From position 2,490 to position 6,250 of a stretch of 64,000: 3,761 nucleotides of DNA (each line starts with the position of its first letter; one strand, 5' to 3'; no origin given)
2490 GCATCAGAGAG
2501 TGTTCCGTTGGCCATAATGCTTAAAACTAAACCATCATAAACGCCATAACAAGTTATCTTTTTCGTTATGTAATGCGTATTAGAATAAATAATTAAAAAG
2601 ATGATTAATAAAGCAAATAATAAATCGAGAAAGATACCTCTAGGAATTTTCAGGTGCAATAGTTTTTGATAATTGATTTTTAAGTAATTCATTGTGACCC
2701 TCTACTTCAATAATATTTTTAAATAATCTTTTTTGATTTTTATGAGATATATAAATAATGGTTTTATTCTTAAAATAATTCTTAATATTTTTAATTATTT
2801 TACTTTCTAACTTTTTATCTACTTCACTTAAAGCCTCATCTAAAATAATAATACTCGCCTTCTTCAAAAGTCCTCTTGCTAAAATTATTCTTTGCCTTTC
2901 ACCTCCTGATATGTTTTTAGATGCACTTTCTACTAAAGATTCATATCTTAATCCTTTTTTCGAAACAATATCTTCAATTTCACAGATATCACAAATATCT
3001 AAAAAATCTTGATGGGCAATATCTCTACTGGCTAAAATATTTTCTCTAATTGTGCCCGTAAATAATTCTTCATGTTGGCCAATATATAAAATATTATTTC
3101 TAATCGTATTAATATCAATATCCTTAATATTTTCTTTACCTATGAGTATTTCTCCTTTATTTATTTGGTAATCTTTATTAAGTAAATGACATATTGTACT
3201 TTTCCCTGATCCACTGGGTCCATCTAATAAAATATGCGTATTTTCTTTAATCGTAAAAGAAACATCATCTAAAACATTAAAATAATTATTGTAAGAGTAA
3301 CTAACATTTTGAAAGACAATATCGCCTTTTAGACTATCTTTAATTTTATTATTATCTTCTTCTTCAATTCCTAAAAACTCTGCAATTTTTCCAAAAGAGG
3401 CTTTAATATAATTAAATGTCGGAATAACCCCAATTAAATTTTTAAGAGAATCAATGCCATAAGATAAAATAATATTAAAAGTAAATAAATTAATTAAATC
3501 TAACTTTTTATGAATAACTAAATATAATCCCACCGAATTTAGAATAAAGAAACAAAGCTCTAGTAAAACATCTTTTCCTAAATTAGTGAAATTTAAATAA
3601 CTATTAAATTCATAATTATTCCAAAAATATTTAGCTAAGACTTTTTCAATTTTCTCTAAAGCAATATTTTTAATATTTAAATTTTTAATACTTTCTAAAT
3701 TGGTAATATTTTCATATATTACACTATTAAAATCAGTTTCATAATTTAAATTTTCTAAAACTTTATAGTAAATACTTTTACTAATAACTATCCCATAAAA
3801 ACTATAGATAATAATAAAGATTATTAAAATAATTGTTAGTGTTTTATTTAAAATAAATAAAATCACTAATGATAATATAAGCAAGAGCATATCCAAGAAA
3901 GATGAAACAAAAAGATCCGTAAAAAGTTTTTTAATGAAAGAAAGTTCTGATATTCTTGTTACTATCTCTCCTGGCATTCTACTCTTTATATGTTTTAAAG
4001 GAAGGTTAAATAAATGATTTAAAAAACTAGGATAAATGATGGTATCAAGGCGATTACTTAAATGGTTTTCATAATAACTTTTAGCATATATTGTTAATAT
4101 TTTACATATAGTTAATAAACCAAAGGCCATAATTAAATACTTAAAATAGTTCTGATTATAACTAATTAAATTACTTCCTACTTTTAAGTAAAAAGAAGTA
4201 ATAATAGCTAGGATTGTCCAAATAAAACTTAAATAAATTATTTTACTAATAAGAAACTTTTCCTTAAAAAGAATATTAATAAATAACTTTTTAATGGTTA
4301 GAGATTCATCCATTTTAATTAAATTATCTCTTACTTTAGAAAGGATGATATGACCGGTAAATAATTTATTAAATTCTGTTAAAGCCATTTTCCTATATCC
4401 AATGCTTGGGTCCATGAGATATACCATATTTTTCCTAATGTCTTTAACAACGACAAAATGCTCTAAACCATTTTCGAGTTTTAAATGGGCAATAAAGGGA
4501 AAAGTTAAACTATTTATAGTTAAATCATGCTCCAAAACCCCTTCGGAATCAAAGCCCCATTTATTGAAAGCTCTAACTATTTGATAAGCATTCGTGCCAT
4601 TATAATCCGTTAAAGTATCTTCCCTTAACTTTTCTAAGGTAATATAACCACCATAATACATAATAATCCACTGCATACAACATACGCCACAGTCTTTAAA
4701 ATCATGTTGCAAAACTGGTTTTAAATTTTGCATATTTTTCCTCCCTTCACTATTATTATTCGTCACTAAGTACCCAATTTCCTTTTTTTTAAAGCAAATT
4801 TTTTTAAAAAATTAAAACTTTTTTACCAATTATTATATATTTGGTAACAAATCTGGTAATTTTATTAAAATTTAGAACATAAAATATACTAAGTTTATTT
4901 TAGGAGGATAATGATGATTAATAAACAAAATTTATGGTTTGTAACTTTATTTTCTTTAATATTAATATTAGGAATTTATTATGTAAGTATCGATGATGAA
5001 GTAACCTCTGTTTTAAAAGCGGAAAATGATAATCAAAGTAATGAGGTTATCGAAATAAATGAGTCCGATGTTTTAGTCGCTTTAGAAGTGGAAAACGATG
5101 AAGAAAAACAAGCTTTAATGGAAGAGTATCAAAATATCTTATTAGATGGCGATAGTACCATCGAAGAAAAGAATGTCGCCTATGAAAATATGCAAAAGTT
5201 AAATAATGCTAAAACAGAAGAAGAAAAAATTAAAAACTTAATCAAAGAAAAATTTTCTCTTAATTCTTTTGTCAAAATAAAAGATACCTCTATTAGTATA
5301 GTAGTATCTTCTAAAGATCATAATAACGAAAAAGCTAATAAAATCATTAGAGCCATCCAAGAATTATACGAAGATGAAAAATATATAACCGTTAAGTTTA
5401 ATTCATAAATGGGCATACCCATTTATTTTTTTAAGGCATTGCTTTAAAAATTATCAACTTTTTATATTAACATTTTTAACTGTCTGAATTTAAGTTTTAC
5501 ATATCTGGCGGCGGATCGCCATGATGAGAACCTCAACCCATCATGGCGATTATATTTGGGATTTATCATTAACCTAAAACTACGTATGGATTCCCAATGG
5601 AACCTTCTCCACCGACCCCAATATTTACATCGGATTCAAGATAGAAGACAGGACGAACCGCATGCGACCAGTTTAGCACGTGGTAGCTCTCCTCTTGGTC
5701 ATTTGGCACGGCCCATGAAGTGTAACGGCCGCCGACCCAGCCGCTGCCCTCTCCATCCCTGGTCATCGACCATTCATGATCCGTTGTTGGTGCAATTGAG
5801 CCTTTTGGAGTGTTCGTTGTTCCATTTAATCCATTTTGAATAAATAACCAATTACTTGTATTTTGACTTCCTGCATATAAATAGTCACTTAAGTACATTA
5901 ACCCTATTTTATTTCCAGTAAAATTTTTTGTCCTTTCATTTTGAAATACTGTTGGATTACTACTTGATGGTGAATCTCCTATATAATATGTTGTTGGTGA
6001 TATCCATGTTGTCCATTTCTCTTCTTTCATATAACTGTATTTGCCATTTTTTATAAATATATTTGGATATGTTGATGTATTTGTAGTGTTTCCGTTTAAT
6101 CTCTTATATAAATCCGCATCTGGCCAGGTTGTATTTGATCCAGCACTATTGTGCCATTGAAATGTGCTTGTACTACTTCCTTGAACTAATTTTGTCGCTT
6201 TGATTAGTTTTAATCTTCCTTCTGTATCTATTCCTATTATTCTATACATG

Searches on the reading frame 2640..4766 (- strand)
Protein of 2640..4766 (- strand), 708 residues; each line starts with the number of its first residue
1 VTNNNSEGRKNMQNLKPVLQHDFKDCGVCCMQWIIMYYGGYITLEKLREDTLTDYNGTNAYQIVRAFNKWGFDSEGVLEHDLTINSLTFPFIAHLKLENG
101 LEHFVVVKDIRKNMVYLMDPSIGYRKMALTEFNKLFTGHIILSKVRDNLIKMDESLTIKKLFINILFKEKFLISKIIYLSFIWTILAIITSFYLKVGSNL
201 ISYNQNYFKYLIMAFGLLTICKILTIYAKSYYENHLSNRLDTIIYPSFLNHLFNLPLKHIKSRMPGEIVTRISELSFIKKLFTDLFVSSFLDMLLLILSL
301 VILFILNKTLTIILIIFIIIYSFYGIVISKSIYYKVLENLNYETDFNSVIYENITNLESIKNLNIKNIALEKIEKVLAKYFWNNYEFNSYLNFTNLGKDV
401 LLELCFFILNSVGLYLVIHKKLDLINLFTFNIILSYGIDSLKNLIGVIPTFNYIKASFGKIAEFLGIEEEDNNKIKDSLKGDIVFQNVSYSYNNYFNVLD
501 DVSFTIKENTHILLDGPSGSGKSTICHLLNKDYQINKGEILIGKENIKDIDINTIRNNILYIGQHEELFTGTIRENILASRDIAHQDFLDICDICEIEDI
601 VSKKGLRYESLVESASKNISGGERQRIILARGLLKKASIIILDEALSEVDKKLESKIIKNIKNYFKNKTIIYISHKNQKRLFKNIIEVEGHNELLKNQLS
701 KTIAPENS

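Call 5: search_protein_families(library=pfam, proteins=[window:2640-4766:-], max_evalue=1)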
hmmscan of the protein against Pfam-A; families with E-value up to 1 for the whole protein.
window:2640-4766:- (708 aa): 18 families
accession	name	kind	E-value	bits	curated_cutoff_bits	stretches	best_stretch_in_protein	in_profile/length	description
PF03412.21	Peptidase_C39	-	8.9e-31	106.9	22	1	16-145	3-130/133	Peptidase C39 family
PF00005.33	ABC_tran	-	1.3e-26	94.3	25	1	499-646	1-136/137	ABC transporter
PF00664.28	ABC_membrane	-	1.6e-24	87.5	28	1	176-436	4-269/274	ABC transporter transmembrane region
PF02463.25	SMC_N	-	0.00012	22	40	1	507-678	135-200/220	RecF/RecN/SMC N terminal domain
PF20720.3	nSTAND3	-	0.0013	18.8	27.2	1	503-551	11-58/155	Novel STAND NTPase 3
PF02224.24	Cytidylate_kin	-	0.0021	18.3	26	1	512-535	1-24/211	Cytidylate kinase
PF13555.12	AAA_29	-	0.0025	18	27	1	500-525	13-38/61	P-loop containing region of AAA domain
PF13238.12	AAA_18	-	0.0027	18.6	29.4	1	512-568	1-59/128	AAA domain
PF03193.22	RsgA_GTPase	-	0.015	15.5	30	1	497-540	95-137/174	RsgA GTPase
PF13401.12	AAA_22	-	0.016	16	27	1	508-536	4-32/130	AAA domain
PF00158.32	Sigma54_activat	-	0.031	14.4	20.2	1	497-577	10-86/168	Sigma-54 interaction domain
PF00004.35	AAA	-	0.076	13.9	21.2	1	512-575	1-52/131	ATPase family associated with various cellular activities (AAA)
PF05496.18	RuvB_N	-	0.088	13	27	1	509-562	33-90/159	Holliday junction DNA helicase RuvB P-loop domain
PF01583.26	APS_kinase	-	0.14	12.6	21.1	0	511-534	4-27/152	Adenylylsulphate kinase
PF06414.18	Zeta_toxin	-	0.17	11.7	22.3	1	510-548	17-55/199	Zeta toxin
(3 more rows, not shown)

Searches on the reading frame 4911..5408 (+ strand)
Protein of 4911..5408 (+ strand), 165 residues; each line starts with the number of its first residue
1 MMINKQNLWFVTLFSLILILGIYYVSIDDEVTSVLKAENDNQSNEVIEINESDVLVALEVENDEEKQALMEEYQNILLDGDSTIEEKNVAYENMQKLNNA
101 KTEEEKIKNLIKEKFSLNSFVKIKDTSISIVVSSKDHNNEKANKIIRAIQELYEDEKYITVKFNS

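Call 5: search_protein_families(library=pfam, proteins=[window:4911-5408:+], max_evalue=1)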
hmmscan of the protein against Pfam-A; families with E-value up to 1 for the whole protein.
window:4911-5408:+ (165 aa): 1 family
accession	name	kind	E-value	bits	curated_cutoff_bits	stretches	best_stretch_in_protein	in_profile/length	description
PF12685.13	SpoIIIAH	-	7e-10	39.6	30.6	1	43-150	72-179/191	SpoIIIAH-like protein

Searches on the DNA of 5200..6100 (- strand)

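Call 6: search_rna_families(source=window, start=5200, end=6100, threshold=evalue, max_evalue=10)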
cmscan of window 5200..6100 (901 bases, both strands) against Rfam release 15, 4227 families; matches with E-value up to 10: 8.
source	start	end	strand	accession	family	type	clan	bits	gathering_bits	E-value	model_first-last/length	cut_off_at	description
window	5261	5314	+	RF00184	PVX_3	Cis-reg;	-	20.1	42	0.1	1-54/54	no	Potato virus X cis-acting regulatory element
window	5890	5939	-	RF02844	RefA9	Gene; antisense;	-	18.3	49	5.4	1-64/64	no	Enterococcus sRNA A9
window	5270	5315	+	RF02618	SSRC34_2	Gene; sRNA;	-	17.9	48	4.3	1-125/125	no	Streptococcus sRNA 34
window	5515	5550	+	RF00331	snoZ169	Gene; snRNA; snoRNA; CD-box;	-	17.9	55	4.9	1-69/69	no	Small nucleolar RNA Z169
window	5470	5563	-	RF00063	SscA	Gene;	-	17.6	60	5.1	1-96/96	no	SscA RNA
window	5286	5354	-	RF00160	snoZ159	Gene; snRNA; snoRNA; CD-box;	CL00065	16.9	39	4.9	1-86/86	no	Small nucleolar RNA Z159/U59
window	5245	5311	+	RF01820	RsaE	Gene; sRNA;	-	15.9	79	8.2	1-112/112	no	RNA Staph. aureus E (RoxS)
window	5251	5289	-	RF02060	STnc410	Gene; sRNA;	-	15.2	50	1.4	1-158/158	no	Enterobacterial sRNA STnc410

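Call 75: search_dna_similar(query=window:5505-5830:-, collection=phages, mode=distant, max_evalue=0.01, max_rows=10)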
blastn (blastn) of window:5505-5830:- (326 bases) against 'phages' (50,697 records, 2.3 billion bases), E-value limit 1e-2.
No match.

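Call 76: search_dna_similar(query=window:5505-5830:-, collection=plasmids, mode=distant, max_evalue=0.01, max_rows=10)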
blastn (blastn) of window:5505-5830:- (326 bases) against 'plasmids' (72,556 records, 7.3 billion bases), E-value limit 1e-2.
No match.

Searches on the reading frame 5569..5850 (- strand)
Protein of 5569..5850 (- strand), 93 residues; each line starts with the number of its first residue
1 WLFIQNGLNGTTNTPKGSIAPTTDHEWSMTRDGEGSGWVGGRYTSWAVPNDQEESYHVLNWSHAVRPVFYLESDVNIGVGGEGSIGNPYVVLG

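Call 5: search_protein_families(library=pfam, proteins=[window:5569-5850:-], max_evalue=1)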
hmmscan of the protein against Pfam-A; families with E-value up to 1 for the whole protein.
window:5569-5850:- (93 aa): 0 families

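Call 8: search_protein_families(library=ncbifam, proteins=[window:5569-5850:-], max_evalue=1)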
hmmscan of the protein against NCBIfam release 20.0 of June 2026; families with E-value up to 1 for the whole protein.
window:5569-5850:- (93 aa): 0 families
